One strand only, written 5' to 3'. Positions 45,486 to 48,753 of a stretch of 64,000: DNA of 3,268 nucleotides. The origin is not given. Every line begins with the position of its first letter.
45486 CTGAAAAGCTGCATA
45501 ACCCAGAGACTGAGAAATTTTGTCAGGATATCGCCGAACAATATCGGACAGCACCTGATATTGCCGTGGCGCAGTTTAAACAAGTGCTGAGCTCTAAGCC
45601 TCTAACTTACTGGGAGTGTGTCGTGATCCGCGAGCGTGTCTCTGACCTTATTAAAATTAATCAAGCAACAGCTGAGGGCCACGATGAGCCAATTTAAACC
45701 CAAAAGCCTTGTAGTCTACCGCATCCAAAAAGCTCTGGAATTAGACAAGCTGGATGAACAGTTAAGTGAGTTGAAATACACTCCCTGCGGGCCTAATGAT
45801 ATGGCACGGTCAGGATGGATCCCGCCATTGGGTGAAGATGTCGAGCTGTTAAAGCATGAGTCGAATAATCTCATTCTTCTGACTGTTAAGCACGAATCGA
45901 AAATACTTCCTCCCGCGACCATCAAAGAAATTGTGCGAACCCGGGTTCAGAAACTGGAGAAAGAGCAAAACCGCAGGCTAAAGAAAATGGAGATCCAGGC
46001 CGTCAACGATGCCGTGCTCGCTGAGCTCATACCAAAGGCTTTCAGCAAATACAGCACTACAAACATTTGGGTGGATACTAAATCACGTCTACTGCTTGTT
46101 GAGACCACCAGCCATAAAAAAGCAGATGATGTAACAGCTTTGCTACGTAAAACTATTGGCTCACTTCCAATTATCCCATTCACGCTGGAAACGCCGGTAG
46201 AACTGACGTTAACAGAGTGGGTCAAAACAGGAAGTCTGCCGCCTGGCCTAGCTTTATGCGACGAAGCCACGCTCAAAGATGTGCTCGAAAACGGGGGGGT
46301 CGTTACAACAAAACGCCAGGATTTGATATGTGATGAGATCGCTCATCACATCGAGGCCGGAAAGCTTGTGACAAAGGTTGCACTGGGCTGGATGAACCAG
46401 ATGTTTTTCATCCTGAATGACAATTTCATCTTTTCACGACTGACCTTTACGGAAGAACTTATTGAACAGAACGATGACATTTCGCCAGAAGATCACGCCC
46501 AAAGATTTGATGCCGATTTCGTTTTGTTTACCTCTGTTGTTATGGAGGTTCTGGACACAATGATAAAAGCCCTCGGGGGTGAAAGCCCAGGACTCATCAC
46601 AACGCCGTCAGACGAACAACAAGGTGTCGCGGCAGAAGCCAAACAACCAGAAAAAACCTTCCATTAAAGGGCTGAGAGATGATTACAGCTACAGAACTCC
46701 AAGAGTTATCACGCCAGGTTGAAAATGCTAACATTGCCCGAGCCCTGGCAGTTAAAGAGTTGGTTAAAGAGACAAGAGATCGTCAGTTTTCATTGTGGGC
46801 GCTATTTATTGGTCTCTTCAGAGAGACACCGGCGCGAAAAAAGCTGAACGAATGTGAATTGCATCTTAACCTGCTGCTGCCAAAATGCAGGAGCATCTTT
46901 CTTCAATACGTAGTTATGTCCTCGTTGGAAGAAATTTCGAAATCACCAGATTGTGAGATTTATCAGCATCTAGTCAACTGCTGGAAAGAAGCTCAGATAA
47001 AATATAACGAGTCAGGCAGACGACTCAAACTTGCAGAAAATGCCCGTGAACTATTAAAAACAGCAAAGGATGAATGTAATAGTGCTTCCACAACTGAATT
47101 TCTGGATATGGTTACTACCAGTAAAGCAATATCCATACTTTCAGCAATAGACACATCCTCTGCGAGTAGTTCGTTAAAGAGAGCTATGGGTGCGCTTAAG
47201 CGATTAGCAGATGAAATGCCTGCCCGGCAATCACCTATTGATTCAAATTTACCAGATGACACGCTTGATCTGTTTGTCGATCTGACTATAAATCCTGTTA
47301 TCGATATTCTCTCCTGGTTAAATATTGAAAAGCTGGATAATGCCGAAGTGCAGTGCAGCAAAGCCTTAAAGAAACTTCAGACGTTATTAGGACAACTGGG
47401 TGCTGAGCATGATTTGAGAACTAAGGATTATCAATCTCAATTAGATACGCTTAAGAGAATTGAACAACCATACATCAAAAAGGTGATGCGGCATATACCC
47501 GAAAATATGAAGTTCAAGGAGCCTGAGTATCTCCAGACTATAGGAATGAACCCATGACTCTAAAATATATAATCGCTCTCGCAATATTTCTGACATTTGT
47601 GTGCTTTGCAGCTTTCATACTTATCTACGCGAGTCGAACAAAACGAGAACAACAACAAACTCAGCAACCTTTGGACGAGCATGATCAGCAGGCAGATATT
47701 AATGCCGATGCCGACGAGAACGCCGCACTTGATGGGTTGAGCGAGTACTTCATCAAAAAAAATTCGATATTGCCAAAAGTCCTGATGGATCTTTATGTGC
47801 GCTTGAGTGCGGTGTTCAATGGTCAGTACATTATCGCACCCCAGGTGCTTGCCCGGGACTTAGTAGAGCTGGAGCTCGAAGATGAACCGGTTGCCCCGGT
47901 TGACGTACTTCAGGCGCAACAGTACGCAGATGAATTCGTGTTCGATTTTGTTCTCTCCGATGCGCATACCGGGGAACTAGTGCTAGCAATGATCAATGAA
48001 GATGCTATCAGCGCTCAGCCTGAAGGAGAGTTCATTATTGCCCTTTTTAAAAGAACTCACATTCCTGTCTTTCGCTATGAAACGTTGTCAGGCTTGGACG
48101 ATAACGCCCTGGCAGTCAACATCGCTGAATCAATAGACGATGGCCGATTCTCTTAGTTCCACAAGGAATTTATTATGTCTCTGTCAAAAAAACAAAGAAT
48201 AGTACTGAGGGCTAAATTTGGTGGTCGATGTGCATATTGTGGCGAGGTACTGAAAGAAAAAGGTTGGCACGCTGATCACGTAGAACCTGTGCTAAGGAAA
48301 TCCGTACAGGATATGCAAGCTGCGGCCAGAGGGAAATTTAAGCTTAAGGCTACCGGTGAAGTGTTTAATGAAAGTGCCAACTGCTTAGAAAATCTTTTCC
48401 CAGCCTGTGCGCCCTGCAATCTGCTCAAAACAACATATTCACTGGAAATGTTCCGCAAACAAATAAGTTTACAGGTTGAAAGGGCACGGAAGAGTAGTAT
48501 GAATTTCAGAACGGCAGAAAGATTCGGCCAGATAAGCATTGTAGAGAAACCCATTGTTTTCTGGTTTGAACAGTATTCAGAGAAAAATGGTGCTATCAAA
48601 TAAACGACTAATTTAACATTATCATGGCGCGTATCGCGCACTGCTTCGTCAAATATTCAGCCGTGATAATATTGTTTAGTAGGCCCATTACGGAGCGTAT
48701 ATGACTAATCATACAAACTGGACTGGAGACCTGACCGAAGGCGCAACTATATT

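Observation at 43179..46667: Plasmid-borne beta-sliding-clamp (DnaN) homolog co-located with an orphan Dam methyltransferase and RdgC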

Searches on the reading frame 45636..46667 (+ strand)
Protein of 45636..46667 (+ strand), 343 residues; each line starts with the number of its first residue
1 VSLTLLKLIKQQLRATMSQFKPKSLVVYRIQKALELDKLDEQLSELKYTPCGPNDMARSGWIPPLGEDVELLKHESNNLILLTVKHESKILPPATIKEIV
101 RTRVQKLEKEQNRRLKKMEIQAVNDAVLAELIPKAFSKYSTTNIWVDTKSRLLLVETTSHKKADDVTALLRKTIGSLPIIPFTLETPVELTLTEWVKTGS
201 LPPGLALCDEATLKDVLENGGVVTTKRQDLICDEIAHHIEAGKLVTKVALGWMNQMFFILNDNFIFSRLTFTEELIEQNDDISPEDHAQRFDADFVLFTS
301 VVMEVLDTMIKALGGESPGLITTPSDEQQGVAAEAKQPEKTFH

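Call 3: search_protein_families(library=pfam, proteins=[window:45636-46667:+], max_evalue=0.01)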
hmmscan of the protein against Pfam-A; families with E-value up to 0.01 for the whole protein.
window:45636-46667:+ (343 aa): 1 family
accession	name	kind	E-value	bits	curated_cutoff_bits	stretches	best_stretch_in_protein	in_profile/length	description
PF04381.17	RdgC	-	5.8e-93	311.9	25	1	23-316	4-298/298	Putative exonuclease, RdgC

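Call 34: search_solved_structures(query=window:45684-46664:+, max_evalue=0.001, show_alignments=1)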
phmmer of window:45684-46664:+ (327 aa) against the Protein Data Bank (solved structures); distinct sequences matched with E-value up to 0.001: 2.
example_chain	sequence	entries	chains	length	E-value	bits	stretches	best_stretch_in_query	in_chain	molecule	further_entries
2owl_A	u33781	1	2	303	2.2e-94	319.5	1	7-301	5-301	Recombination-associated protein rdgC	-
2owy_A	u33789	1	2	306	1.8e-56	194.9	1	7-301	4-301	Recombination-associated protein rdgC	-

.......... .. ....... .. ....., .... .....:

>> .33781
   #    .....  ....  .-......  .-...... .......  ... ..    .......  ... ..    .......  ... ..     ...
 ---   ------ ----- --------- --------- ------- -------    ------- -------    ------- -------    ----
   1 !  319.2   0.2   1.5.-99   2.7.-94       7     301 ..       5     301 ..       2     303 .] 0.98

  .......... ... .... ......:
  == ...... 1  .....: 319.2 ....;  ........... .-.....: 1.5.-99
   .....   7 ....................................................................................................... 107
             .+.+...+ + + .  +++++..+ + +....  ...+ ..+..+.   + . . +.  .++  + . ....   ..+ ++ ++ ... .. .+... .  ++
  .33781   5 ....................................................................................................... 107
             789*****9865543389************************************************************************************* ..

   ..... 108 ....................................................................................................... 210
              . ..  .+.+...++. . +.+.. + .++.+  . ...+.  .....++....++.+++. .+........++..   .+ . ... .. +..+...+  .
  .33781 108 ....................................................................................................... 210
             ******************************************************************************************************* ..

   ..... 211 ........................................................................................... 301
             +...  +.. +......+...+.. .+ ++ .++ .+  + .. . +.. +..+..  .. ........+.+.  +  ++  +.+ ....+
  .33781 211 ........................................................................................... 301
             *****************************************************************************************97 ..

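Call 51: search_dna_similar(query=window:45684-46664:+, collection=plasmids, mode=protein, max_rows=40, rows=spread)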
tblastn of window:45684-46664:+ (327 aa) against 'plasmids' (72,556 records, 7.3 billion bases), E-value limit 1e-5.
Records with a match: 1228; places in all: 1260; records where one place covers at least 80% of the query: 1135.
Best place of each record, by identity: >=99% 97; 95-99% 5; 60-80% 41; <60% 1085.
By first word of the organism name: Escherichia 611; Pseudomonas 190; Citrobacter 86; Salmonella 58; Xanthomonas 43; Providencia 36; Klebsiella 30; Vibrio 24; Aeromonas 23; Enterobacter 11; and 47 more.
By predicted mobility (MOB-suite, as given by PLSDB): non-mobilizable 913; conjugative 181; mobilizable 134.
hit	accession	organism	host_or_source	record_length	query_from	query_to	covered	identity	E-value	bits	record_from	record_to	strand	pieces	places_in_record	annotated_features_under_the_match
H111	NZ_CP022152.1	Citrobacter freundii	water,wastewater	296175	1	327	100%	100.0%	0e+0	642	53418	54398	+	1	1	rdgC: recombination-associated protein RdgC | hypothetical protein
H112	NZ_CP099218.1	Citrobacter freundii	culture,Pooled soil sample collected ...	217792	1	327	100%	100.0%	0e+0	642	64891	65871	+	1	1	rdgC: recombination-associated protein RdgC | hypothetical protein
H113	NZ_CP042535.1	Citrobacter freundii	Whole organism,Shower 3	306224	1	327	100%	100.0%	0e+0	642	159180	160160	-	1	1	rdgC: recombination-associated protein RdgC | hypothetical protein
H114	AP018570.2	Citrobacter freundii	Homo sapiens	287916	1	327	98%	100.0%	5e-173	634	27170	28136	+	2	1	none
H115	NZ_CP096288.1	Providencia sp. PROV278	Clinical or host-associated ...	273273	1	301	92%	66.4%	3e-129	413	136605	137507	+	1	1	rdgC: recombination-associated protein RdgC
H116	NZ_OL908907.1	Providencia rettgeri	-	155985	4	327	99%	47.9%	4e-91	304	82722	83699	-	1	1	rdgC: recombination-associated protein RdgC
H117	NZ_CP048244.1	Ewingella americana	Flammulina filiformis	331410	7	301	90%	46.2%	9e-77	263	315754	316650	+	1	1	rdgC: recombination-associated protein RdgC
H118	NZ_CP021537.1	Escherichia coli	-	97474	1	301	92%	44.6%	4e-74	255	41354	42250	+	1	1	rdgC: recombination-associated protein RdgC | Dam family site-specific DNA-(adenine-N6)-methyltransferase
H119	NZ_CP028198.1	Salmonella enterica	-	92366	7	301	90%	45.1%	6e-77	263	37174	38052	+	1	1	rdgC: recombination-associated protein RdgC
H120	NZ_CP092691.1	Salmonella enterica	Cookware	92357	7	301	90%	44.8%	2e-76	261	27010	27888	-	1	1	rdgC: recombination-associated protein RdgC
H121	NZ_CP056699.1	Escherichia marmotae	culture,Freshwater sample from ...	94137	7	301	90%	44.4%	8e-73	251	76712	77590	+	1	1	rdgC: recombination-associated protein RdgC | Dam family site-specific DNA-(adenine-N6)-methyltransferase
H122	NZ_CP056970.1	Escherichia fergusonii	culture,Pooled pig faecal samples ...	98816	7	301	90%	44.4%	5e-77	263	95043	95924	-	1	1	rdgC: recombination-associated protein RdgC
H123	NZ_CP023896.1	Escherichia coli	Homo sapiens,rectal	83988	7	301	90%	44.4%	8e-77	263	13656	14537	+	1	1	rdgC: recombination-associated protein RdgC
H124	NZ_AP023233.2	Escherichia coli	Homo sapiens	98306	7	301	90%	44.4%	8e-77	263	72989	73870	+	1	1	rdgC: recombination-associated protein RdgC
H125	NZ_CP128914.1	Escherichia coli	Homo sapiens,feces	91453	7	301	90%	44.4%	1e-76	262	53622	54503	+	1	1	rdgC: recombination-associated protein RdgC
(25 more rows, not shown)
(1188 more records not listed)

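Call 52: get_annotated_region(hit=H118, flank=8000)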
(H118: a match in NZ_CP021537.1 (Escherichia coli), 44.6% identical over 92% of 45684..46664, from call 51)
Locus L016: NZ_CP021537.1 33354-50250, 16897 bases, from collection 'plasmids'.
description: Escherichia coli strain AR_0119 plasmid unitig_3, complete sequence
organism: Escherichia coli (NCBI taxid 562)
taxonomy: Bacteria; Pseudomonadota; Gammaproteobacteria; Enterobacterales; Enterobacteriaceae; Escherichia; Escherichia coli
host: -; source: -; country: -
typing (MOB-suite, as given by PLSDB): non-mobilizable; replicon rep_cluster_1704
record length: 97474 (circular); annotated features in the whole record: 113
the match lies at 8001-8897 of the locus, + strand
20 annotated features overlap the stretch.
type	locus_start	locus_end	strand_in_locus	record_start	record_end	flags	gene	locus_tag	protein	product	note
CDS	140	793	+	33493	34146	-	-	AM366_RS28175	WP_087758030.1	maturation control protein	-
CDS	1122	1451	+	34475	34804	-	-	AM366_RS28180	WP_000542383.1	hypothetical protein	-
CDS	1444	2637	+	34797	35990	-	-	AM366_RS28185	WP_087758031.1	phage tail protein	-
CDS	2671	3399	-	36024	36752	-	-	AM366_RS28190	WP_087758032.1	hypothetical protein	-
CDS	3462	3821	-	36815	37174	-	-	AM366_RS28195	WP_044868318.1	helix-turn-helix domain-containing protein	-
CDS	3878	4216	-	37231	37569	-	-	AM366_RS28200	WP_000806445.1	HigA family addiction module antitoxin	-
CDS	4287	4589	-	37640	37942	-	-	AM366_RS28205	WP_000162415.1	type II toxin-antitoxin system RelE/ParE family toxin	-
CDS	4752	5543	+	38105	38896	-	-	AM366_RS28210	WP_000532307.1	hypothetical protein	-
CDS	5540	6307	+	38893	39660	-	-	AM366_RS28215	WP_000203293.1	hypothetical protein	-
CDS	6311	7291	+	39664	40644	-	-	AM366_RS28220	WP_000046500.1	hypothetical protein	-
CDS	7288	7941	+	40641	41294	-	-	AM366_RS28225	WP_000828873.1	hypothetical protein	-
CDS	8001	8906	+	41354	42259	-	rdgC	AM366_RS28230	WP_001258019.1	recombination-associated protein RdgC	GO:0006310 - DNA recombination [Evidence IEA]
CDS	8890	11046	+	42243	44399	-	-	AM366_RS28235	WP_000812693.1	Dam family site-specific DNA-(adenine-N6)-methyltransferase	-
CDS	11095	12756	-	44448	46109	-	glnS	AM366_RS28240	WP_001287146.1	glutamine--tRNA ligase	GO:0006425 - glutaminyl-tRNA aminoacylation [Evidence IEA]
CDS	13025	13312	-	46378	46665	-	-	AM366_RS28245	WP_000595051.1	hypothetical protein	-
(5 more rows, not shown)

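Call 65: search_protein_families(library=phrogs, proteins=[window:45684-46667:+], max_evalue=0.001)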
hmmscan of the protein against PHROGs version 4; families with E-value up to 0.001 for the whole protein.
window:45684-46667:+ (327 aa): 3 families
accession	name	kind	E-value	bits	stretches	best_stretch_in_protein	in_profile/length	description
phrog_724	-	DNA, RNA and nucleotide metabolism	4.4e-104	349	1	5-302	5-301/312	exonuclease recombination-associated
phrog_13439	-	unknown function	4.2e-59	200.3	1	7-181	6-180/181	-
phrog_21369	-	unknown function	1.5e-55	188.3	1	152-300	3-151/154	-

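Call 81: search_protein_families(library=padloc, proteins=[window:45684-46667:+], max_evalue=0.001)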
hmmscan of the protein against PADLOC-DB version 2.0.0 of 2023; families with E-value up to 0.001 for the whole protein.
window:45684-46667:+ (327 aa): 0 families

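Call 85: search_protein_families(library=ncbifam, proteins=[window:45684-46667:+], max_evalue=0.00001)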
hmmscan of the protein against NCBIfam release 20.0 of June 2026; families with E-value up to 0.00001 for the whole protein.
window:45684-46667:+ (327 aa): 6 families
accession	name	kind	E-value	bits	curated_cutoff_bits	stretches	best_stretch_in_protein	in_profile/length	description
NF001462.0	PRK00321.1-3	equivalog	1.2e-115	385.8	330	1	4-300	2-300/304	recombination-associated protein RdgC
NF001460.0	PRK00321.1-1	equivalog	3.8e-108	361.4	501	1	7-301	5-301/303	recombination-associated protein RdgC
NF001464.0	PRK00321.1-5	subfamily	1.3e-79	267.7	227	1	7-301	4-300/307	recombination-associated protein RdgC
NF001463.0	PRK00321.1-4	subfamily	1.2e-67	228.4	324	1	7-301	4-298/311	recombination-associated protein RdgC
NF001461.0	PRK00321.1-2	equivalog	1.3e-65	221.8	470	1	7-301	4-301/306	recombination-associated protein RdgC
NF001465.0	PRK00321.1-6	subfamily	1.2e-56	192.1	489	1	8-292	5-290/302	recombination-associated protein RdgC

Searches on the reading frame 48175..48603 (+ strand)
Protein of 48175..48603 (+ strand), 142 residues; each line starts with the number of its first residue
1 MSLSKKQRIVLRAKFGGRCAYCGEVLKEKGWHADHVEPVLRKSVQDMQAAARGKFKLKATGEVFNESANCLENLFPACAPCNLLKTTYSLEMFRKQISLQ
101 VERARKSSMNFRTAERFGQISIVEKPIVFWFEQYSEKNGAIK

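Call 3: search_protein_families(library=pfam, proteins=[window:48175-48603:+], max_evalue=0.01)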
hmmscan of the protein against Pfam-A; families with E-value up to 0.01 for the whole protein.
window:48175-48603:+ (142 aa): 1 family
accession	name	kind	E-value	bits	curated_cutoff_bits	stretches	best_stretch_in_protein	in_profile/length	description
PF01844.29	HNH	-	0.00019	22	21.4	0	19-41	1-24/47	HNH endonuclease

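Call 65: search_protein_families(library=phrogs, proteins=[window:48175-48603:+], max_evalue=0.001)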
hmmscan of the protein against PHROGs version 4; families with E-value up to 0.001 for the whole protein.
window:48175-48603:+ (142 aa): 5 families
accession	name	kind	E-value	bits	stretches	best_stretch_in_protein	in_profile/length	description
phrog_2118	-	DNA, RNA and nucleotide metabolism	3.7e-53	182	1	1-139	161-275/301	HNH endonuclease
phrog_1035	-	DNA, RNA and nucleotide metabolism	1.4e-10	42.5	1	3-107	146-232/271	endonuclease VII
phrog_2914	-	DNA, RNA and nucleotide metabolism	1e-05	26.4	1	5-93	84-145/190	endonuclease VII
phrog_2214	-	DNA, RNA and nucleotide metabolism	9.6e-05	22.6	0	6-114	183-265/429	HNH endonuclease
phrog_144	-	DNA, RNA and nucleotide metabolism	0.00066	20.4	0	13-39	81-108/175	HNH endonuclease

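Call 81: search_protein_families(library=padloc, proteins=[window:48175-48603:+], max_evalue=0.001)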
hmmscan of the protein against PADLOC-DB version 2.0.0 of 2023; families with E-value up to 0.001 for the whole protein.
window:48175-48603:+ (142 aa): 1 family
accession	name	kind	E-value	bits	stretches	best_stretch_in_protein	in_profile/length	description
PDLC00315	PtuB1|PtuB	-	0.00099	17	0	8-89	22-80/227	Unknown function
